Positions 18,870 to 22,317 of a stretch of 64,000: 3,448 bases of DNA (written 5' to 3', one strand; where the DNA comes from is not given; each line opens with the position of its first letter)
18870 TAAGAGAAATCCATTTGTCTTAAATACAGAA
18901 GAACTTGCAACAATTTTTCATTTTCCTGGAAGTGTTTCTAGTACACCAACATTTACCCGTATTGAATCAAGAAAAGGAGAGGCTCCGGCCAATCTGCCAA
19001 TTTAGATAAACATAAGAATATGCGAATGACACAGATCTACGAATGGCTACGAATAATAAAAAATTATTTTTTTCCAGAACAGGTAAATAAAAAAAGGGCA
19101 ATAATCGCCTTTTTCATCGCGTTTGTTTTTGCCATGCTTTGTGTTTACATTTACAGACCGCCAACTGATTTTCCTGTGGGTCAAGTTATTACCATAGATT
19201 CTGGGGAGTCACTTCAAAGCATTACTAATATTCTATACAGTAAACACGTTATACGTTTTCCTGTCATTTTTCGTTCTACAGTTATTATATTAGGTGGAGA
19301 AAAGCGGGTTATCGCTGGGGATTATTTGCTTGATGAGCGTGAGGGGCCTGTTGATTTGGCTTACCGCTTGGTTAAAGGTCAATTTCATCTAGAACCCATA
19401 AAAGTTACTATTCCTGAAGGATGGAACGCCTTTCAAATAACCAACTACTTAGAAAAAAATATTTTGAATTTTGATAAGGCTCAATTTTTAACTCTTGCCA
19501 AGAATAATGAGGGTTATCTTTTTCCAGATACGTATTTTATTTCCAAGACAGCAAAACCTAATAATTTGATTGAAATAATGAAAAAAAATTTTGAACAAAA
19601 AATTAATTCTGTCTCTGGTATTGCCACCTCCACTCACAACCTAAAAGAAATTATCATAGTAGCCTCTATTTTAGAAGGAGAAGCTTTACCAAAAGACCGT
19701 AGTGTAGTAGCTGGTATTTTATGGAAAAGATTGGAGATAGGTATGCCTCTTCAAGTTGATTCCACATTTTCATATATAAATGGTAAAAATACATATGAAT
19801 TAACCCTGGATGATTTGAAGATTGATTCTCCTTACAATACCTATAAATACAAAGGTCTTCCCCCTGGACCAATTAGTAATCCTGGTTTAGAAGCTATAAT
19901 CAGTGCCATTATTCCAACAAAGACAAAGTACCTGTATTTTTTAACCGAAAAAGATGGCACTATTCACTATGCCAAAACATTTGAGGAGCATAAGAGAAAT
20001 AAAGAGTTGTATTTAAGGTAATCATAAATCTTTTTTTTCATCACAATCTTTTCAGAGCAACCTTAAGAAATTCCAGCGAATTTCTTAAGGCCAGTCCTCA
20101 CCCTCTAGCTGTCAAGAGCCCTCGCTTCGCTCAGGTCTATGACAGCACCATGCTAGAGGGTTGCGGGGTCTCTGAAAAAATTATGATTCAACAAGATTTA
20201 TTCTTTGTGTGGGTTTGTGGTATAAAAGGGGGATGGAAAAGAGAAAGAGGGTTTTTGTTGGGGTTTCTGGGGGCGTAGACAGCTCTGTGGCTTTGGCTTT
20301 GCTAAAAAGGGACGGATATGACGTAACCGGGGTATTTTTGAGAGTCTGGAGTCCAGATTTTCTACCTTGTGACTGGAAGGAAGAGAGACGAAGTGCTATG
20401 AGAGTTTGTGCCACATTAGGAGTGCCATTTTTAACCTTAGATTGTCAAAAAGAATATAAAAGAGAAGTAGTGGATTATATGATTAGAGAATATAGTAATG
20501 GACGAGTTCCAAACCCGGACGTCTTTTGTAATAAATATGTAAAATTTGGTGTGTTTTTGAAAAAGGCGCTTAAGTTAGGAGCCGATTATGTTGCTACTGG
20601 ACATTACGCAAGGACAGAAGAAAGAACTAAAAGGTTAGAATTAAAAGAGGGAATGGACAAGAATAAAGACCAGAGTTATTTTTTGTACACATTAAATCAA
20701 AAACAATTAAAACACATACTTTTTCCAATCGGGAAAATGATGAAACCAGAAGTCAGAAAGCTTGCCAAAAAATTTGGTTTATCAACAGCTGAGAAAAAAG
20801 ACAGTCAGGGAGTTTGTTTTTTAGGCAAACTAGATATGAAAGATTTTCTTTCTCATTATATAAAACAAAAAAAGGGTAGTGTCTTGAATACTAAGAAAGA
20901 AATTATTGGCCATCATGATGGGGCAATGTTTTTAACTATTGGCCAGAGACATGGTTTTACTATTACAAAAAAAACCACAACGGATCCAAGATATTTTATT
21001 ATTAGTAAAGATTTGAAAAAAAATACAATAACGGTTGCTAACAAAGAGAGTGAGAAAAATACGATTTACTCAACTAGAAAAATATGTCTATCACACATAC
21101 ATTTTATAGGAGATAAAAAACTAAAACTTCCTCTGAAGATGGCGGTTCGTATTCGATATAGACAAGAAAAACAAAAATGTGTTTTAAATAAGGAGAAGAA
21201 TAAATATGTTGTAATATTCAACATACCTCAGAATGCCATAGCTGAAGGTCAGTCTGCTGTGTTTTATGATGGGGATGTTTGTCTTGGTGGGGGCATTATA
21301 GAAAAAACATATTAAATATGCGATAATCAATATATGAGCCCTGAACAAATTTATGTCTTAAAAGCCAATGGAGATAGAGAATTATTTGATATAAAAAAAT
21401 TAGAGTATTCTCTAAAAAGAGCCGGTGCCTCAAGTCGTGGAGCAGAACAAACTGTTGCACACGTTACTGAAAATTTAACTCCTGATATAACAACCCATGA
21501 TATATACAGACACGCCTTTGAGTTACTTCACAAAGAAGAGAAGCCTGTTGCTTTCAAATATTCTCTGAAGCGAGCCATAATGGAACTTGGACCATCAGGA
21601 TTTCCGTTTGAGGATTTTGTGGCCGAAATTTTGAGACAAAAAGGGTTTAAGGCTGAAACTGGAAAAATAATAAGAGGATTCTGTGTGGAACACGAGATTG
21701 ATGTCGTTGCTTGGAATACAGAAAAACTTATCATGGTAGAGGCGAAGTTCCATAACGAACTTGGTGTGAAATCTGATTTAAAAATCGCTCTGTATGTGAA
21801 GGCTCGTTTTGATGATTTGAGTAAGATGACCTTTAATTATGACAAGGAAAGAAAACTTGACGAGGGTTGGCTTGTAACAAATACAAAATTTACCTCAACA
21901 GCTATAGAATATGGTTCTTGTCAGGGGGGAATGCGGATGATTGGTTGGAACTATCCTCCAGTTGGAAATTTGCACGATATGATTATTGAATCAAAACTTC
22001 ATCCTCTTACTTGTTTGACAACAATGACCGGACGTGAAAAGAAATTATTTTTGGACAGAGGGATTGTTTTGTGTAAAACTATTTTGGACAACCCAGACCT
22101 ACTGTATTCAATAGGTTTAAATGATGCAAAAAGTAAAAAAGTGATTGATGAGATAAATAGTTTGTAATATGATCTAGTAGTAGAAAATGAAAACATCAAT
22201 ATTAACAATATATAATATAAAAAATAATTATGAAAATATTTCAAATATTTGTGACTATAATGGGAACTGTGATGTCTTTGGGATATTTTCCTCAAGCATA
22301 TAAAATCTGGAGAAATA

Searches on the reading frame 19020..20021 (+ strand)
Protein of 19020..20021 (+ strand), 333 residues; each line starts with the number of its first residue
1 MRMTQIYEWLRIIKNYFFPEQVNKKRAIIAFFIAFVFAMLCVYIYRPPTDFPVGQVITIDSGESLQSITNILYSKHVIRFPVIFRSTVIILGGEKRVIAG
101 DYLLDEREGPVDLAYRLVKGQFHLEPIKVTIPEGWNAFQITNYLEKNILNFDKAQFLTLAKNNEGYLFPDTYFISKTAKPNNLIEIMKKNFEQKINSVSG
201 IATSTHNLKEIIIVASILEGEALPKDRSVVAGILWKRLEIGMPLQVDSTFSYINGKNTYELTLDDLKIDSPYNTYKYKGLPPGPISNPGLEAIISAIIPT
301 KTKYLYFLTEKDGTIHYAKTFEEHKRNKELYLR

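Call 92: search_protein_families(library=pfam, proteins=[window:19020-20021:+], max_evalue=0.00001)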
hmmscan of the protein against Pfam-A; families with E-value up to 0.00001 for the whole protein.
window:19020-20021:+ (333 aa): 1 family
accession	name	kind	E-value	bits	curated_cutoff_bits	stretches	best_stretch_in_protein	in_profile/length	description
PF02618.21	YceG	-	1.8e-73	247.8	32.4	1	57-328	1-273/275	YceG-like family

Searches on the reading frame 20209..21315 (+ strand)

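Call 92: search_protein_families(library=pfam, proteins=[window:20209-21315:+], max_evalue=0.00001)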
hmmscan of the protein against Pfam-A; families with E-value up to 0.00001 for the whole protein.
window:20209-21315:+ (368 aa): 3 families
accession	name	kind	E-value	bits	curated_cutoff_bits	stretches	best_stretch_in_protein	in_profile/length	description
PF03054.22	tRNA_Me_trans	-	1.6e-76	256.9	20.6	1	13-207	1-202/202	tRNA methyl transferase HUP domain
PF20258.4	tRNA_Me_trans_C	-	4.7e-22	78.5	20.6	1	290-364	2-77/77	Aminomethyltransferase beta-barrel domain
PF20259.3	tRNA_Me_trans_M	-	1.9e-18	66.2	27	1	211-277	1-65/66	tRNA methyl transferase PRC-barrel domain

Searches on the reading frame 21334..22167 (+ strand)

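Call 92: search_protein_families(library=pfam, proteins=[window:21334-22167:+], max_evalue=0.00001)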
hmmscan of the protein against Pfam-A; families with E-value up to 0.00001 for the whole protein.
window:21334-22167:+ (277 aa): 2 families
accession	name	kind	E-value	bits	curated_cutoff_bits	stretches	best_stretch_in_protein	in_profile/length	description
PF04471.18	Mrr_cat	-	2e-06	28.3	21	0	89-199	6-102/115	Restriction endonuclease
PF03477.21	ATP-cone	-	7.5e-06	26.8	25.8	0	6-80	1-83/88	ATP cone domain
